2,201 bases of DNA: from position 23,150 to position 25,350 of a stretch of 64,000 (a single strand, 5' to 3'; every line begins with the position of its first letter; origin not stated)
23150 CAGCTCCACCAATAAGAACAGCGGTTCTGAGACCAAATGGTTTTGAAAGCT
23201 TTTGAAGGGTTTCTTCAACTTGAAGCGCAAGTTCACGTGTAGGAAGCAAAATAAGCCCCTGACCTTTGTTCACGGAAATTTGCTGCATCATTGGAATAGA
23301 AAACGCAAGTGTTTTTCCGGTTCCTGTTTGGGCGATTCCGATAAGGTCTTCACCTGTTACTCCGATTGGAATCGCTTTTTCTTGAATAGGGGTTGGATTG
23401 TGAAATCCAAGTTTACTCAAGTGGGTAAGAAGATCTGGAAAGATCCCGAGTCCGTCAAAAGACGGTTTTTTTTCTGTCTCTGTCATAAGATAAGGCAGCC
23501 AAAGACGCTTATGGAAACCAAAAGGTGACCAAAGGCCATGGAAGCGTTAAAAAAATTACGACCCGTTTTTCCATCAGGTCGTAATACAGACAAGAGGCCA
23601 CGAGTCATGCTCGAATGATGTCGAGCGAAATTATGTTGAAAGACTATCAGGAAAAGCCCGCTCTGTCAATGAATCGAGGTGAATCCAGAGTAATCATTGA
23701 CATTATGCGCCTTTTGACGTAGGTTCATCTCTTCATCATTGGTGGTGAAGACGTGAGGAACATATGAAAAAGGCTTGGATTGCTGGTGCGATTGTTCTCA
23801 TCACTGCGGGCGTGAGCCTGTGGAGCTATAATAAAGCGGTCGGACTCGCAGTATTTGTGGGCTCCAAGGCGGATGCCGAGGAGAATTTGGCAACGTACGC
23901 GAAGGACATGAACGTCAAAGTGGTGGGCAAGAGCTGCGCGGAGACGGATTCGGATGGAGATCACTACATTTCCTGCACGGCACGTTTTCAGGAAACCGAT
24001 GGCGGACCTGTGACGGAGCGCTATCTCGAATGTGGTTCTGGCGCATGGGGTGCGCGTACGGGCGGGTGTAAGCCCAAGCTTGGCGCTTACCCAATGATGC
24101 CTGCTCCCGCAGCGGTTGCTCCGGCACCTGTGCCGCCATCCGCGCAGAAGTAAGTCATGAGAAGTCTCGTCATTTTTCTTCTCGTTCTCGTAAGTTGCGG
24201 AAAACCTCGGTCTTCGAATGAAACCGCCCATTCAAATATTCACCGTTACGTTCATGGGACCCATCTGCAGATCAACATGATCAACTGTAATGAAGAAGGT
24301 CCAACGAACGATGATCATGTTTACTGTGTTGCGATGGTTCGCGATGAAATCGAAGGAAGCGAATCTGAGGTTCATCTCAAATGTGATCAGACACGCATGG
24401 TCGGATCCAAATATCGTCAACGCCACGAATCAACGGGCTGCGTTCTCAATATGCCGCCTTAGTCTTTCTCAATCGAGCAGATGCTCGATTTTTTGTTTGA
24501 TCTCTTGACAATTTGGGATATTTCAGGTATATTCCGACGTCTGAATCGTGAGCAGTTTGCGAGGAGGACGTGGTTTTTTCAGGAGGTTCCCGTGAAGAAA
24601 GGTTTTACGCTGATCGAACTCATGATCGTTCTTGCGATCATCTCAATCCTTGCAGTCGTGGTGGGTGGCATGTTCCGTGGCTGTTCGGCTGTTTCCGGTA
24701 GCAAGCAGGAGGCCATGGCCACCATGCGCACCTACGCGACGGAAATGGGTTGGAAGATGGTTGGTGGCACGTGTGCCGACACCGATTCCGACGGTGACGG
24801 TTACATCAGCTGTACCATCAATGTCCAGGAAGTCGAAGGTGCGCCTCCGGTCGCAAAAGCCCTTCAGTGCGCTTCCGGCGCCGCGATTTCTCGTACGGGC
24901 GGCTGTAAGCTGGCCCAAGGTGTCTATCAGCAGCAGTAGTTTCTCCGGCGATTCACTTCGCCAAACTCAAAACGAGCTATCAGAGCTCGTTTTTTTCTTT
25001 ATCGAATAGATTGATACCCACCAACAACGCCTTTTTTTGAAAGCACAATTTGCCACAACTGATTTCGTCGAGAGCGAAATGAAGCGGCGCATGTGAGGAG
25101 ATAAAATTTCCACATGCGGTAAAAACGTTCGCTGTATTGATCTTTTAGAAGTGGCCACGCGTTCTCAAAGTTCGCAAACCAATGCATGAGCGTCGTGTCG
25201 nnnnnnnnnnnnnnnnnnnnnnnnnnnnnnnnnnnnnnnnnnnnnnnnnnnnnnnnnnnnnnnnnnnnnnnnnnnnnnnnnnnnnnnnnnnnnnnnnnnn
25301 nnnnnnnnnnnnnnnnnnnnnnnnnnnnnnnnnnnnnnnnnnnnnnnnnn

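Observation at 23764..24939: Three tandem paralogous Cys-rich domains, each fused to a different export/anchoring signal (TM anchor, lipoprotein lipobox, type IV prepilin leader)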

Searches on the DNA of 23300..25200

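Call 86: search_rna_families(source=window, start=23300, end=25200, threshold=evalue, max_evalue=1)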
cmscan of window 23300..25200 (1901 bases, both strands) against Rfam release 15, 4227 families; matches with E-value up to 1: 0.
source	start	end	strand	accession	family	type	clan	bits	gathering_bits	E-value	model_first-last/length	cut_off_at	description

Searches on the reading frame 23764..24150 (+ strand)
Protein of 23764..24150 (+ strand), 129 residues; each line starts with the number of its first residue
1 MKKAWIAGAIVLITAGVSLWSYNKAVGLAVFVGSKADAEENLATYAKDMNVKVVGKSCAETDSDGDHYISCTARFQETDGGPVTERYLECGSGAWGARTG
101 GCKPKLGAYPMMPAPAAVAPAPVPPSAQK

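Call 3: search_protein_families(library=pfam, proteins=[window:23764-24150:+], max_evalue=1)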
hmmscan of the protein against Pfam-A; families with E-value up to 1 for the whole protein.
window:23764-24150:+ (129 aa): 0 families

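Call 4: search_protein_families(library=ncbifam, proteins=[window:23764-24150:+], max_evalue=1)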
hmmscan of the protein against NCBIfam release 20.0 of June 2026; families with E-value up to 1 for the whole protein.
window:23764-24150:+ (129 aa): 0 families

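Call 52: search_protein_families(library=phrogs, proteins=[window:23764-24150:+], max_evalue=0.01)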
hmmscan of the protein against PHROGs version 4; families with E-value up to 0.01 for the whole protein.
window:23764-24150:+ (129 aa): 0 families

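Call 91: search_protein_families(library=padloc, proteins=[window:23764-24150:+], max_evalue=0.1)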
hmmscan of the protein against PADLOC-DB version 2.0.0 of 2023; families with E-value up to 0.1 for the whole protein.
window:23764-24150:+ (129 aa): 0 families

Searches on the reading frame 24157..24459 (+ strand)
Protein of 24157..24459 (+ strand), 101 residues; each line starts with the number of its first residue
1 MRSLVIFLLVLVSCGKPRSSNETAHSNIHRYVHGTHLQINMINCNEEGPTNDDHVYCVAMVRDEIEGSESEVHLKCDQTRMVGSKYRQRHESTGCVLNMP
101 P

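Call 3: search_protein_families(library=pfam, proteins=[window:24157-24459:+], max_evalue=1)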
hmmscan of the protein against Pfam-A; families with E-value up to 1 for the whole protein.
window:24157-24459:+ (101 aa): 2 families
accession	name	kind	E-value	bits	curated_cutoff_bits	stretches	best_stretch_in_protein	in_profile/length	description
PF24650.2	TT1_Tal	-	0.12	12.5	27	1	48-78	59-88/90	Tal, N-terminal tail tube TT1 domain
PF24118.1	DUF7392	-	0.22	12.3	27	1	26-82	14-72/113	Domain of unknown function (DUF7392)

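Call 4: search_protein_families(library=ncbifam, proteins=[window:24157-24459:+], max_evalue=1)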
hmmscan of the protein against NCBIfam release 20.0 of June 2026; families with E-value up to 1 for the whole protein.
window:24157-24459:+ (101 aa): 0 families

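Call 9: find_homologous_proteins(query=window:24157-24459:+, max_evalue=0.01)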
Query window:24157-24459:+ (101 aa): 2 proteins with E <= 0.01 among 2 candidates.
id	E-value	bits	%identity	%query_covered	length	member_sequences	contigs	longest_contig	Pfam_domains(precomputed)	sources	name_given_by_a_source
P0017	1.2e-39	152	69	97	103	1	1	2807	-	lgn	-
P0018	1.4e-34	136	100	60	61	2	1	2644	-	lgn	-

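Call 14: find_encoding_contigs(protein=P0017, flank=5000, max_places=4)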
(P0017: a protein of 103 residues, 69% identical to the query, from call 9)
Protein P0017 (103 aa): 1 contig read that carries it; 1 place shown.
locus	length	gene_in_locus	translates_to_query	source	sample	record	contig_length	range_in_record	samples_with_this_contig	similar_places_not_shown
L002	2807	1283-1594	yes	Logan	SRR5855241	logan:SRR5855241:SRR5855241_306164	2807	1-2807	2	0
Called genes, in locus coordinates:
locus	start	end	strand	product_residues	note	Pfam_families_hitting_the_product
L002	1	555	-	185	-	?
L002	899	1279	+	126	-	-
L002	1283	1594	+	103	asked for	-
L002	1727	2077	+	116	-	PF07963:N_methyl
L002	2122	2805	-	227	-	?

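Call 15: find_encoding_contigs(protein=P0018, flank=5000, max_places=4)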
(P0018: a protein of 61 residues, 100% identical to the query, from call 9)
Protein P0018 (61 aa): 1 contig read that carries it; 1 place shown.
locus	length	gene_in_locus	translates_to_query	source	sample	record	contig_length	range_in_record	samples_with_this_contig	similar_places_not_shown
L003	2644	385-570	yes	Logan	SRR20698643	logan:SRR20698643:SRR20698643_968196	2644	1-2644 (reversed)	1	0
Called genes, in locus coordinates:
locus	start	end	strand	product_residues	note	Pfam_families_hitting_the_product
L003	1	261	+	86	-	?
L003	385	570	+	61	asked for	-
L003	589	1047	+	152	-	PF07963:N_methyl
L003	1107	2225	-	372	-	PF02353:CMAS, PF05175:MTS (weak), PF13489:Methyltransf_23, PF01728:FtsJ (weak), PF08241:Methyltransf_11, PF08242:Methyltransf_12, PF13649:Methyltransf_25, PF13847:Methyltransf_31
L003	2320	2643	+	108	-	?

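Call 52: search_protein_families(library=phrogs, proteins=[window:24157-24459:+], max_evalue=0.01)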
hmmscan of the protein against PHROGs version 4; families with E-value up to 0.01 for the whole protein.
window:24157-24459:+ (101 aa): 0 families

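Call 66: predict_structure(alignment_id=A5)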
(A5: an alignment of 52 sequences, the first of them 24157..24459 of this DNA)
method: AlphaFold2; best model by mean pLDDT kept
length: 101 residues; sequences in the alignment: 52
mean_pLDDT: 75.9   pTM: 0.59
mean pLDDT of the five models: 75.9, 72.3, 70.8, 69.7, 68.4
residues with pLDDT >= 90: 25; 70-90: 41; 50-70: 29; < 50: 6
segments of 3 or more residues with pLDDT < 50: none
pLDDT, mean of each block of 10 residues (from residue 1): 70 62 83 90 78 83 95 80 50 70 55
secondary structure, 60 per line:
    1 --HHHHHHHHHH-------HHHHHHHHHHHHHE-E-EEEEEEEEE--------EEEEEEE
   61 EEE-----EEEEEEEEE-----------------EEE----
elements in order: H3-12 H20-32 E37-45 E54-63 E69-77 E95-97

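Call 72: fold_search(model_id=the predicted structure, library=pdb)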
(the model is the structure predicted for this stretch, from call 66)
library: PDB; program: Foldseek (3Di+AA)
matches with E <= 10: 645; with E <= 0.001: 0
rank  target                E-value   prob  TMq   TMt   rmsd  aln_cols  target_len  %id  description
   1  7lbm_z                2.3e-01  0.38  0.34  0.25  24.7       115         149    9  Structure of the human Mediator-bound transcription pre-initiation complex (released 2021-03-24)
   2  5kpe_MODEL_1_A        5.7e-01  0.28  0.28  0.24   6.3        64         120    8  Solution NMR Structure of Denovo Beta Sheet Design Protein, Northeast Structural Genomics Consortium (NESG) Ta (released 2016-09-21)
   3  8qx7_B                6.4e-01  0.13  0.28  0.24   6.3        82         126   11  Apo-C-Terminal Domain Homolog of the Orange Carotenoid Protein from Anabaena at a resolution of 1.95 Angstroms (released 2024-04-03)
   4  3hpz_A                6.8e-01  0.35  0.31  0.06  10.5        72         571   11  Crystal structure of Mycobacterium tuberculosis LeuA complexed with bromopyruvate (released 2010-05-19)
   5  7n4d_A                7.2e-01  0.72  0.32  0.24   3.0        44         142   16  Translation initiation factor eif-5a family protein from Naegleria fowleri ATCC 30863 (released 2021-06-23)
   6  5cf1_F                7.2e-01  0.47  0.34  0.27   3.8        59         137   17  Crystal Structure of the M32V/M78V/I80V/L114F mutant of LEH (released 2016-07-13)
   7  2ia7                  7.7e-01  0.75  0.48  0.45   6.5        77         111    1  Crystal structure of putative tail lysozyme (NP_952040.1) from GEOBACTER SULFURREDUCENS at 1.44 A resolution (released 2006-09-19)
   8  8f2r_J                7.7e-01  0.28  0.33  0.18  13.5        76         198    6  Human CCC complex (released 2023-05-24)
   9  3fig_A                8.2e-01  0.51  0.31  0.06   6.5        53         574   11  Crystal Structure of Leucine-bound LeuA from Mycobacterium tuberculosis (released 2008-12-23)
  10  8pk3_G                8.2e-01  0.23  0.37  0.41   5.5        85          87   10  CryoEM reconstruction of hemagglutinin HK68 of Influenza A virus bound to an Affimer reagent (released 2024-01-03)
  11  4lu1_B                8.2e-01  0.08  0.23  0.16  10.7       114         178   16  Crystal structure of the uncharacterized Maf protein YceF from E. coli, mutant D69A (released 2013-08-14)
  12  5yao_A                8.7e-01  0.44  0.31  0.23   3.4        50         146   18  The complex structure of SZ529 and expoxid (released 2018-06-27)
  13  9f4b_AA               8.7e-01  0.41  0.41  0.33   4.7        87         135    9  Pre-assembled baseplate cup of Klebsiella phage KP1 variant vB_Kpn_Lilla1 (released 2025-05-14)
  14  4xdw_F                8.7e-01  0.41  0.34  0.27   3.9        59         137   17  Crystal Structure of the L74F/M78V/I80V/L114F mutant of LEH (released 2015-07-15)
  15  6s5l_D                8.7e-01  0.13  0.29  0.24   6.4        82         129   11  Anabaena Apo-C-Terminal Domain Homolog Of The Orange Carotenoid Protein In Native Conditions (released 2020-05-13)
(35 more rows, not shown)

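Call 91: search_protein_families(library=padloc, proteins=[window:24157-24459:+], max_evalue=0.1)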
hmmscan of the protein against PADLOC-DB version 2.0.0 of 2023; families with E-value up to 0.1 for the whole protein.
window:24157-24459:+ (101 aa): 0 families

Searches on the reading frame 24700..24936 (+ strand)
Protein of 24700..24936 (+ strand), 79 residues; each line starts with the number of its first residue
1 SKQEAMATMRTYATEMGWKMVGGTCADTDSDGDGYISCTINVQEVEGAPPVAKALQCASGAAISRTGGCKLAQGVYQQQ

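Call 75: search_solved_structures(query=A6, max_evalue=5, show_alignments=3)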
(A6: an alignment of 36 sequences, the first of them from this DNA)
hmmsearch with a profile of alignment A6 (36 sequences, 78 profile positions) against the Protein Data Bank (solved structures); distinct sequences matched with E-value up to 5: 15.
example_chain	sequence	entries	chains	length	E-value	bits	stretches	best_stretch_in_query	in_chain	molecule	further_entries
2i18_A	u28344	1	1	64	0.0025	21.1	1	5-36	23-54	Calcium-binding protein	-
2jnx_A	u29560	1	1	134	0.011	19.1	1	5-36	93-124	Calcium binding protein 2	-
2m7n_A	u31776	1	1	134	0.025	17.9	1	5-36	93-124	Calcium-binding protein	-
1jfj_A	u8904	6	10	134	0.025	17.9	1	5-36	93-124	CALCIUM-BINDING PROTEIN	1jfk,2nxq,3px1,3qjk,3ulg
2opo_A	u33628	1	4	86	0.12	15.8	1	24-37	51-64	Polcalcin Che a 3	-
1h4b_A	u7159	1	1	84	0.22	14.8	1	25-37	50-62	POLCALCIN BET V 4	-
3ox5_A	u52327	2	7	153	0.5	13.7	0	27-38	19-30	Calcium-binding protein 1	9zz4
3ox6_A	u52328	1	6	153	0.53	13.6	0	27-38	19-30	Calcium-binding protein 1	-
2lan_A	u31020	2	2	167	0.64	13.4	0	27-38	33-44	Calcium-binding protein 1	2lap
9e2g_1B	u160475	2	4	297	0.84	13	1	7-36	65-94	EF-hand domain-containing protein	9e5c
2lvi_A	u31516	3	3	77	0.94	12.8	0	25-36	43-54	Polcalcin Phl p 7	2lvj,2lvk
1k9u_A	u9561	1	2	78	0.96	12.8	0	24-36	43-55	Polcalcin Phl p 7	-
2hps_A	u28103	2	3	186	1.2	12.5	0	28-37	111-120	coelenterazine-binding protein with bound coelenterazine | Coelenterazine-binding protein ca-bound apo form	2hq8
5otj_D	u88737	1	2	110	2.1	11.7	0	23-36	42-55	Polcalcin Phl p 7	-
5jol_A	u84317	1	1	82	2.2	11.7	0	26-37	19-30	Plastin-2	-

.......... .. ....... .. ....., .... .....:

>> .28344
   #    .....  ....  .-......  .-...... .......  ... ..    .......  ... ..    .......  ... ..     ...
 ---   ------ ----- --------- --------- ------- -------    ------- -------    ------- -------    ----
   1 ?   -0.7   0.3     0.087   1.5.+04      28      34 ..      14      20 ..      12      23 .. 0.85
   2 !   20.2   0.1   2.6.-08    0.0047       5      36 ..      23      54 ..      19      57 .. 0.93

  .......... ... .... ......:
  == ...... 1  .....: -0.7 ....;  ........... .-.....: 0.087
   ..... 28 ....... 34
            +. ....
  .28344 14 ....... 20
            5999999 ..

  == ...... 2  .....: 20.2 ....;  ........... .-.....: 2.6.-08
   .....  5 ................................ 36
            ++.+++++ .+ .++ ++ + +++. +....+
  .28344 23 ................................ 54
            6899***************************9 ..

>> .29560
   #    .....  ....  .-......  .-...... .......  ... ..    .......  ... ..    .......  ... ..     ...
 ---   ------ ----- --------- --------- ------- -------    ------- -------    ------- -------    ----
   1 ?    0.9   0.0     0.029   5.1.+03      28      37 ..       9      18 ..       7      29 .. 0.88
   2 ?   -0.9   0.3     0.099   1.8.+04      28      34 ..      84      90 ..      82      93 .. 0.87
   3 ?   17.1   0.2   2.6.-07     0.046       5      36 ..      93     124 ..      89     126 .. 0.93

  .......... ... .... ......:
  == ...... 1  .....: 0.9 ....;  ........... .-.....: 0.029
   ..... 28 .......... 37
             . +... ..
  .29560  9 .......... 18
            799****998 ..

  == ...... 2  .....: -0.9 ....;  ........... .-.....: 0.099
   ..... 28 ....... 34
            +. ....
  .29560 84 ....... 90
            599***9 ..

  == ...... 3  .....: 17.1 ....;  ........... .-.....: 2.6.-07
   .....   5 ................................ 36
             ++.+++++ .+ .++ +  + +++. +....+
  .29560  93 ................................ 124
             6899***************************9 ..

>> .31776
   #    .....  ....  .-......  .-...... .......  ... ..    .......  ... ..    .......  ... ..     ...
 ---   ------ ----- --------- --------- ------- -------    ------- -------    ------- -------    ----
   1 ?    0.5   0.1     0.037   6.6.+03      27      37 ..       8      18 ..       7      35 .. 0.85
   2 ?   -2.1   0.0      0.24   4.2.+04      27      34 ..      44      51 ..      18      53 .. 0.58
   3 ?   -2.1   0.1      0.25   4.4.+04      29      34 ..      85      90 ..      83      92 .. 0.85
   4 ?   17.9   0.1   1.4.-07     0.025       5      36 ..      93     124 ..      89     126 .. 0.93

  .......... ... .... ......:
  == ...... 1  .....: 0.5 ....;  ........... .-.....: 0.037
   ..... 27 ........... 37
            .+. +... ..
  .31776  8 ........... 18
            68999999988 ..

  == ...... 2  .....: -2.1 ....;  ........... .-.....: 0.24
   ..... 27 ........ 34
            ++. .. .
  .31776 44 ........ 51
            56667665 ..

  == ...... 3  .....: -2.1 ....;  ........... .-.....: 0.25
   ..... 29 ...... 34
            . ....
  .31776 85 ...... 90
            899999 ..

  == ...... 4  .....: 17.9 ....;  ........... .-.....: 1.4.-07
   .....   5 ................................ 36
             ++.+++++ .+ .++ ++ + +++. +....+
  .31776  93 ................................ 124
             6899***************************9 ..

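Call 76: search_protein_families(library=pfam, alignment_id=A6, max_evalue=1)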
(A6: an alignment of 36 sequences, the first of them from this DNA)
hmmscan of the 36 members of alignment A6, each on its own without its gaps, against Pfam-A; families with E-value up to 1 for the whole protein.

A. member 1, seq(79 aa): 1 family
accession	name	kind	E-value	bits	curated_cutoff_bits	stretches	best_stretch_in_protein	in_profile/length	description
PF19151.5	Sublancin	-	0.23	12.1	26.9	1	52-78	28-54/57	Sublancin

B. families by the number of members that match (of 36 scanned): 12 families
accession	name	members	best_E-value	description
PF16554.10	OAM_dimer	7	0.025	Dimerisation domain of d-ornithine 4,5-aminomutase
PF00036.39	EF-hand_1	5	0.0099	EF hand domain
PF13833.12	EF-hand_8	5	0.068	EF-hand domain pair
PF06511.16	T3SS_TC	3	0.0021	Type III secretion systems tip complex components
PF13202.12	EF-hand_5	3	0.15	EF hand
PF01681.22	C6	1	0.02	C6 domain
PF19707.4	DUF6204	1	0.065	Family of unknown function (DUF6204)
PF11337.13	DUF3139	1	0.08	Protein of unknown function (DUF3139)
PF01549.29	ShK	1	0.16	ShK domain-like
PF22884.1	Tea_C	1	0.22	Telomere ends associated C-terminal domain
PF19151.5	Sublancin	1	0.23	Sublancin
PF06500.17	FrsA-like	1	0.28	Esterase FrsA-like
